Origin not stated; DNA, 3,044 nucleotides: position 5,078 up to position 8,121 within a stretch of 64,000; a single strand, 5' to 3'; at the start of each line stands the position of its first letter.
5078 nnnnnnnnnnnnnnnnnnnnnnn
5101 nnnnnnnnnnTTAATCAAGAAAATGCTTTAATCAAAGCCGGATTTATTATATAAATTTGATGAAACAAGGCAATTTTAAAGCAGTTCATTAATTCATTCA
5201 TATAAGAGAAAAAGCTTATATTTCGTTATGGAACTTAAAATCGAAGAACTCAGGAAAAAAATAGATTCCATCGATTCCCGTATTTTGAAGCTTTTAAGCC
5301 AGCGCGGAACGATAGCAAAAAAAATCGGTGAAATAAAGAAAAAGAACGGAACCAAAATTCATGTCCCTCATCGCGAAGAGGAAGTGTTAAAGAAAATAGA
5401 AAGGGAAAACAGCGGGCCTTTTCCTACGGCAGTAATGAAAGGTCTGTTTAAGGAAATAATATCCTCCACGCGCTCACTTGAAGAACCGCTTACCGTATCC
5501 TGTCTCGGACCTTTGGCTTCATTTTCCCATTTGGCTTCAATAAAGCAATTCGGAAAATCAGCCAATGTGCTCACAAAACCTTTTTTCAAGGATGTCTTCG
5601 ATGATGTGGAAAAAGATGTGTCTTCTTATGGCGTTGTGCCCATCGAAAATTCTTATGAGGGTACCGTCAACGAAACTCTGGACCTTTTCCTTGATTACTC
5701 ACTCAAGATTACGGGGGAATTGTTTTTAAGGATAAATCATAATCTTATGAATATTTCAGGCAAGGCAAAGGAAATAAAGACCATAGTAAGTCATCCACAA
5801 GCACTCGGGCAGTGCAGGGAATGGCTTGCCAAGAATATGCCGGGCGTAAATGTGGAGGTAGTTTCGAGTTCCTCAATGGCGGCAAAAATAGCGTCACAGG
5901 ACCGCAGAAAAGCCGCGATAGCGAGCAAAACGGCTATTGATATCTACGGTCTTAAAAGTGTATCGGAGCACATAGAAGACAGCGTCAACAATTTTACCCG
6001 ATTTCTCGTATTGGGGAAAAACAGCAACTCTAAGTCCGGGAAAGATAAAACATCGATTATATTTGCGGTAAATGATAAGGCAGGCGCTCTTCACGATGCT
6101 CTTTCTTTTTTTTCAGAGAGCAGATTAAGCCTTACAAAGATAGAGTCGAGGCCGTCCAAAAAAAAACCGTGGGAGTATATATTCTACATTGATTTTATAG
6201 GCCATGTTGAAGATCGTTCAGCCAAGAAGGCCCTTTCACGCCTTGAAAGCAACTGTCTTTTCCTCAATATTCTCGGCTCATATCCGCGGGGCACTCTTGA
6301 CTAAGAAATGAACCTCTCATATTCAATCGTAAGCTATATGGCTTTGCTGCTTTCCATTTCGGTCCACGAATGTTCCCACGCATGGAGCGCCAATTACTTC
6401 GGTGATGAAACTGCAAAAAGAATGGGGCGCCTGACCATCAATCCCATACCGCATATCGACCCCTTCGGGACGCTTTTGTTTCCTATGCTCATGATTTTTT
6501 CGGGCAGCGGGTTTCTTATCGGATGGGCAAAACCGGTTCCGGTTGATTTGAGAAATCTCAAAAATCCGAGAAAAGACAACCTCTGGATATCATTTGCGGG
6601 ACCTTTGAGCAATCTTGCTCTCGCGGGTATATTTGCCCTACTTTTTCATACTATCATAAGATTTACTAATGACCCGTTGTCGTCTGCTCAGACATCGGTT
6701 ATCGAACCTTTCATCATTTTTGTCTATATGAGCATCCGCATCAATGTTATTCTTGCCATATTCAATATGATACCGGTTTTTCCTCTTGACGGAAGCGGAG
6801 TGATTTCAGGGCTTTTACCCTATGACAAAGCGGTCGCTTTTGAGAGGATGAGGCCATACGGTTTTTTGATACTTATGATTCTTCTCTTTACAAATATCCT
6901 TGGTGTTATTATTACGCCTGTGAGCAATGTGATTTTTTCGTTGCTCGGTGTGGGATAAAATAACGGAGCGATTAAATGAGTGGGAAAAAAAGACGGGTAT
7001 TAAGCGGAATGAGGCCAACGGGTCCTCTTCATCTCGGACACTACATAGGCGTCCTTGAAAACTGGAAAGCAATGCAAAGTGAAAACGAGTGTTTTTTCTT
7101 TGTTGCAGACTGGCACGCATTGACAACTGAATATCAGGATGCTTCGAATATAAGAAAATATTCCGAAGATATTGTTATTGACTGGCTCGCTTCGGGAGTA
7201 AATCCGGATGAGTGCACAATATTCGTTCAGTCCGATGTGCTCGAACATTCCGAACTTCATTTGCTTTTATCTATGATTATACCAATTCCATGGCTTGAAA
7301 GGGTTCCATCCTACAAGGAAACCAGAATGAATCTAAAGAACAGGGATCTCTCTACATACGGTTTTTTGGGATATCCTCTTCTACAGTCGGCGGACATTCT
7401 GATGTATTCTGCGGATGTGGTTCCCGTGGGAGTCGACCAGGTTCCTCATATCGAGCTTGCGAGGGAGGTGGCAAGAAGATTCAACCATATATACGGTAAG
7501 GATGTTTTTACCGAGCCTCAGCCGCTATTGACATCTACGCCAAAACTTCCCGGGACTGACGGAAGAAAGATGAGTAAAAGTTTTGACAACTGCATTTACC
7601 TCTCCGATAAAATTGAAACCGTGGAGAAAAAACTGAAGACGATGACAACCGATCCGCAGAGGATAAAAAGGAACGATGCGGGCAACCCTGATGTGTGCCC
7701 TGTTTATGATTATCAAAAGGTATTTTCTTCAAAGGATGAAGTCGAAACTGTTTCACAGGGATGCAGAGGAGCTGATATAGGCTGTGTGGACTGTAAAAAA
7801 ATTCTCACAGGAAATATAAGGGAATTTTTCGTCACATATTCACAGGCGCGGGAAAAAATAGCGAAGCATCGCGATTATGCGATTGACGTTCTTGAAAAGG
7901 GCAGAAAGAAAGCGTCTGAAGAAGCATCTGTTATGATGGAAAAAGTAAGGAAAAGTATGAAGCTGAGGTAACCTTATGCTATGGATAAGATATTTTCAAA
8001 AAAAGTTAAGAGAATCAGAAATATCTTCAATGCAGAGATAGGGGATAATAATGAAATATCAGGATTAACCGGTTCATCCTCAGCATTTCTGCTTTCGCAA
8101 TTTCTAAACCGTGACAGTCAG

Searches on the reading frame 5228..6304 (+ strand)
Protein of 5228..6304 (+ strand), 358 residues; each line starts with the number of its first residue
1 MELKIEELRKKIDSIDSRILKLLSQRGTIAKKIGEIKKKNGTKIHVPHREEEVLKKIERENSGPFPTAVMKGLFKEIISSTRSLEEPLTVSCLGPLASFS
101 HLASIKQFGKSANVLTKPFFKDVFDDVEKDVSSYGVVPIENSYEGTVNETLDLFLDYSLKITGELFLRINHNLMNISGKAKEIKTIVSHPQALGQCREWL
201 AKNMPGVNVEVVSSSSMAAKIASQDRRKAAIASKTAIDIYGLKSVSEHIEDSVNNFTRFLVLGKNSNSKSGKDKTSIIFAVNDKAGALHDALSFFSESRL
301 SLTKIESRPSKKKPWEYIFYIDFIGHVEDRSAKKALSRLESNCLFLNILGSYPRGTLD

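Call 23: search_protein_families(library=pfam, proteins=[window:5228-6304:+], max_evalue=0.001)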
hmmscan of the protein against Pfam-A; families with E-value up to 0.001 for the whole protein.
window:5228-6304:+ (358 aa): 3 families
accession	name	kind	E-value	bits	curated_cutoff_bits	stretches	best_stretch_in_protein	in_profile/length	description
PF00800.23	PDT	-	6.7e-62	208.9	25.2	1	90-266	1-180/181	Prephenate dehydratase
PF01817.26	CM_2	-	1.2e-23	83.6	27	1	8-86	1-80/80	Chorismate mutase type II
PF01842.31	ACT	-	7.8e-10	38.8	27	1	276-340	2-65/66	ACT domain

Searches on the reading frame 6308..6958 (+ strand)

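Call 23: search_protein_families(library=pfam, proteins=[window:6308-6958:+], max_evalue=0.001)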
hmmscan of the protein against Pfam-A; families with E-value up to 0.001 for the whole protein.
window:6308-6958:+ (216 aa): 1 family
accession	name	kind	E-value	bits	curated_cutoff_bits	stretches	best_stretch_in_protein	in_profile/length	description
PF02163.28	Peptidase_M50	-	4.5e-15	56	27.2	1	11-192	4-217/221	Peptidase family M50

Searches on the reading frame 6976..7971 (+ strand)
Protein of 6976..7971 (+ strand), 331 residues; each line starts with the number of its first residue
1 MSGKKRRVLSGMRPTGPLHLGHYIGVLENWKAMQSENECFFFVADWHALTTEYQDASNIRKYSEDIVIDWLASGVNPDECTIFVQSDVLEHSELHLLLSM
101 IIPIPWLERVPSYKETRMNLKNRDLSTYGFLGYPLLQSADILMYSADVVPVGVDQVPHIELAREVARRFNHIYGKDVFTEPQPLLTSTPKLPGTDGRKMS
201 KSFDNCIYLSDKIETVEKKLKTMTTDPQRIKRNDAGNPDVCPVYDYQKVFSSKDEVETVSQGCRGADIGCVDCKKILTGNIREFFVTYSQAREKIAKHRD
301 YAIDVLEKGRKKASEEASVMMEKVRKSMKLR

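Call 23: search_protein_families(library=pfam, proteins=[window:6976-7971:+], max_evalue=0.001)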
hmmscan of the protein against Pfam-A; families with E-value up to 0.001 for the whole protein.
window:6976-7971:+ (331 aa): 1 family
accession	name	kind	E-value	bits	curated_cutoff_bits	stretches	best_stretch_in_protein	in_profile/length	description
PF00579.31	tRNA-synt_1b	-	1.1e-71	242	21.1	1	4-285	4-291/292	tRNA synthetases class I (W and Y)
